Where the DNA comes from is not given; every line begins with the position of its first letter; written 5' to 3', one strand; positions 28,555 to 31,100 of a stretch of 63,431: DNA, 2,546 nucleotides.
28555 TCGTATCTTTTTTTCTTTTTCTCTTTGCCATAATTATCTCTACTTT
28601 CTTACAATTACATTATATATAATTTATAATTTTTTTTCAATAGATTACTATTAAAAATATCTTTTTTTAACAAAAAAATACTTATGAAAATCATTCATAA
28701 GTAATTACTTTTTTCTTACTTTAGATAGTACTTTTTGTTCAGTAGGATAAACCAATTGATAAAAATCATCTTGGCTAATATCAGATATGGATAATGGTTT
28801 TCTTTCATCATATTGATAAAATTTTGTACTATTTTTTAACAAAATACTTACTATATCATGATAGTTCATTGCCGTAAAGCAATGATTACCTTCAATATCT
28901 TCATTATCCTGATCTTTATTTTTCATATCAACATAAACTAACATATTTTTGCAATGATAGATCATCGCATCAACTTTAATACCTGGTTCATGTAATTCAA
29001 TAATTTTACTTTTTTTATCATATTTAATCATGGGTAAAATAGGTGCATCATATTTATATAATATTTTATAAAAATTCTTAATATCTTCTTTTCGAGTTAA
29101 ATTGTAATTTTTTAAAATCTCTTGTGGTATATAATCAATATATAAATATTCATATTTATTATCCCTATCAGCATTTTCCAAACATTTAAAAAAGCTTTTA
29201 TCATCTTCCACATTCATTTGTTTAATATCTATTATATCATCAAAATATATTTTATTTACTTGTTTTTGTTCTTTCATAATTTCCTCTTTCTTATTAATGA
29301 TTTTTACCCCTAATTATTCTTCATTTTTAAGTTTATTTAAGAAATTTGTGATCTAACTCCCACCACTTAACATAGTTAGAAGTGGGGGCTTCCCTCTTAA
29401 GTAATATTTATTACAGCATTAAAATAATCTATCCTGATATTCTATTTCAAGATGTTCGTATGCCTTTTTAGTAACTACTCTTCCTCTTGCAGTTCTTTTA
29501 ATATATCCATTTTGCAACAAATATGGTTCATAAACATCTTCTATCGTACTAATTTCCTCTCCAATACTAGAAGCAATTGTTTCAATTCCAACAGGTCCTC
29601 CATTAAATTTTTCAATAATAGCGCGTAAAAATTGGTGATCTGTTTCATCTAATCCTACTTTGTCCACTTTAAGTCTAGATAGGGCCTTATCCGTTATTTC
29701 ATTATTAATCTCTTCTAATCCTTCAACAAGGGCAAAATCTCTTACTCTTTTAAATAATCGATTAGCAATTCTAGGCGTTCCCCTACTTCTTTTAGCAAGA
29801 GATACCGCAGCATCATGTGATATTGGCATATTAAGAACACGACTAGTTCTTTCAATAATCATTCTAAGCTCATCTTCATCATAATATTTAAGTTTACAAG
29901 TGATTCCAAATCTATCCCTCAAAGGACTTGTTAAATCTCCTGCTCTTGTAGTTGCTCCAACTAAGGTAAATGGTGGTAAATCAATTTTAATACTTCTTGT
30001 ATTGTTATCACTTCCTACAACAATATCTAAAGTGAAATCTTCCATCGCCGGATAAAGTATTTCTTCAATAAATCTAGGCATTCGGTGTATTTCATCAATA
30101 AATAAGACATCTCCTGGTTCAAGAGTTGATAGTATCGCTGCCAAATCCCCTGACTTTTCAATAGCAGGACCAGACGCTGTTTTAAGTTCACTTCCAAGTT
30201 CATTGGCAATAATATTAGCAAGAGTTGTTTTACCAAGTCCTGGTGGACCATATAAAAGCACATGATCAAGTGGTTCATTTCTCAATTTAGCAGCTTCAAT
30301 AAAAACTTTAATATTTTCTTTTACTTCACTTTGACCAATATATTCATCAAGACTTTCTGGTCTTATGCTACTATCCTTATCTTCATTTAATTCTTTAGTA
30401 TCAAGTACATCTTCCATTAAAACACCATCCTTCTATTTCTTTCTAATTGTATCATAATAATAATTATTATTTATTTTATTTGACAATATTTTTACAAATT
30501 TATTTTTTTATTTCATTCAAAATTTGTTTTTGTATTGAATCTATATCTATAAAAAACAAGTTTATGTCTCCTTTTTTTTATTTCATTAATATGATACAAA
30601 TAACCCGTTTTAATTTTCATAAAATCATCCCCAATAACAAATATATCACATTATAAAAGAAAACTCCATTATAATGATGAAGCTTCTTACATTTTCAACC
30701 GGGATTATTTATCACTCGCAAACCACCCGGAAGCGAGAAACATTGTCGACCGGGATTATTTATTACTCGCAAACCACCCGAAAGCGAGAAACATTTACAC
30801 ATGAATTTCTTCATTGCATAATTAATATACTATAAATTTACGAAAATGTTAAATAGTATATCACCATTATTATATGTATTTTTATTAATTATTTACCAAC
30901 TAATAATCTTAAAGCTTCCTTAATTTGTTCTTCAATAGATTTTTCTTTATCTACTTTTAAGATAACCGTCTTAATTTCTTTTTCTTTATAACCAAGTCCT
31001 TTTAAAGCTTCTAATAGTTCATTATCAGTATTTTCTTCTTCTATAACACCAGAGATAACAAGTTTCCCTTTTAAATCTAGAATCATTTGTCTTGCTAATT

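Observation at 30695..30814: Tandem 51-bp GC-rich repeats with pseudoknot-type complementarity wedged between ruvA and ruvB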

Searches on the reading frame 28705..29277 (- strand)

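Call 67: search_protein_families(library=ncbifam, proteins=[window:28705-29277:-], max_evalue=0.01)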
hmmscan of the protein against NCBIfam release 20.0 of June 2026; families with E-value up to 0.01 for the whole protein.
window:28705-29277:- (190 aa): 1 family
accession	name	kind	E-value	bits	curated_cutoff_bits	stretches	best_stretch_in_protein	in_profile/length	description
NF005223.0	PRK06719.1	equivalog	0.0052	16.5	223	1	109-156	47-96/157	precorrin-2 dehydrogenase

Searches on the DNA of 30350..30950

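Call 4: search_rna_families(source=window, start=30350, end=30950, threshold=evalue, max_evalue=10, show_alignments=5)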
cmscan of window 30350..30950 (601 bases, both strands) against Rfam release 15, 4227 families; matches with E-value up to 10: 3.
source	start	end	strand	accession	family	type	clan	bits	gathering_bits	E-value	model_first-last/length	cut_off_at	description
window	30627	30705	-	RF00132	snoR24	Gene; snRNA; snoRNA; CD-box;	-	15.7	38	8.2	1-92/92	no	Small nucleolar RNA R24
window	30621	30686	-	RF02716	sno_ncR3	Gene; snRNA; snoRNA; CD-box;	-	15.4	88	2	1-75/75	no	Small nucleolar RNA ncR3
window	30650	30715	-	RF01905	HOTAIR_2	Gene; lncRNA;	-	10.8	60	7.2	1-69/69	no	HOTAIR conserved region 2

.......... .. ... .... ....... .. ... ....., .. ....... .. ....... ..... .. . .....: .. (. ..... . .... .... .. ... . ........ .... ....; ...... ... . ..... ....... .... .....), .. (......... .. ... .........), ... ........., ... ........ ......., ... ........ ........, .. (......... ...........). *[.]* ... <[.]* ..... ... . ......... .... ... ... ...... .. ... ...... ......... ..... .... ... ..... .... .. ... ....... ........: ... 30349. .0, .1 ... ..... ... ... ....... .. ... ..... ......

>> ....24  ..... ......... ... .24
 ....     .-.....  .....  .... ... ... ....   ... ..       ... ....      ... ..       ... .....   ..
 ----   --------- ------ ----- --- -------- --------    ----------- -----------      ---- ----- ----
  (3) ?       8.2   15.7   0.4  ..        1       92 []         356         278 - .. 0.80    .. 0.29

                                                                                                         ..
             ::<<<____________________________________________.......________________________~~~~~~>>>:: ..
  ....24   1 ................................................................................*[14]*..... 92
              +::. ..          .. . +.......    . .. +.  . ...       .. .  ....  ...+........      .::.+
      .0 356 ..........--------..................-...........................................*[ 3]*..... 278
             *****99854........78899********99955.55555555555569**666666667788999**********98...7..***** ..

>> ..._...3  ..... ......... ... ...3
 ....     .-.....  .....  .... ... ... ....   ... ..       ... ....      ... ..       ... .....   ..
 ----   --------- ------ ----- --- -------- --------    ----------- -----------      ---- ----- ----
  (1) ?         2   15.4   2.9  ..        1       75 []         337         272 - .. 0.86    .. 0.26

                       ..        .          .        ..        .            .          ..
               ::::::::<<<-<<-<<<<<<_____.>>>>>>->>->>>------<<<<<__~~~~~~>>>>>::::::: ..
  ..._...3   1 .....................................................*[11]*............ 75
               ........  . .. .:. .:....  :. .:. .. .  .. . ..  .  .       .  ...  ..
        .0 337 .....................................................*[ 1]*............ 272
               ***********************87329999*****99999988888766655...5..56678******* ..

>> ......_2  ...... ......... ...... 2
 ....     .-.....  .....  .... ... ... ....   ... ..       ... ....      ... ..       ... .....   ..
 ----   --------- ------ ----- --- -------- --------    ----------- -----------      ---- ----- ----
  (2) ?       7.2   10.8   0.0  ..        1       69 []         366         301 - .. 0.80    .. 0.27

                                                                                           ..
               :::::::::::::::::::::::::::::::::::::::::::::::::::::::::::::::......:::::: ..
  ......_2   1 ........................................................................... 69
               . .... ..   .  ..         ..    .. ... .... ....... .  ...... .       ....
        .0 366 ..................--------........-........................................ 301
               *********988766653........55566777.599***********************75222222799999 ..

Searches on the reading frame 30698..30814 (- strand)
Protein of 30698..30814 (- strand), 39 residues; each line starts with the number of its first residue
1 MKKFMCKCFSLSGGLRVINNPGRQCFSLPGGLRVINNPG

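Call 67: search_protein_families(library=ncbifam, proteins=[window:30698-30814:-], max_evalue=0.01)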
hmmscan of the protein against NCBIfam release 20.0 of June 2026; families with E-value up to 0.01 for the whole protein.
seq(39 aa): 0 families
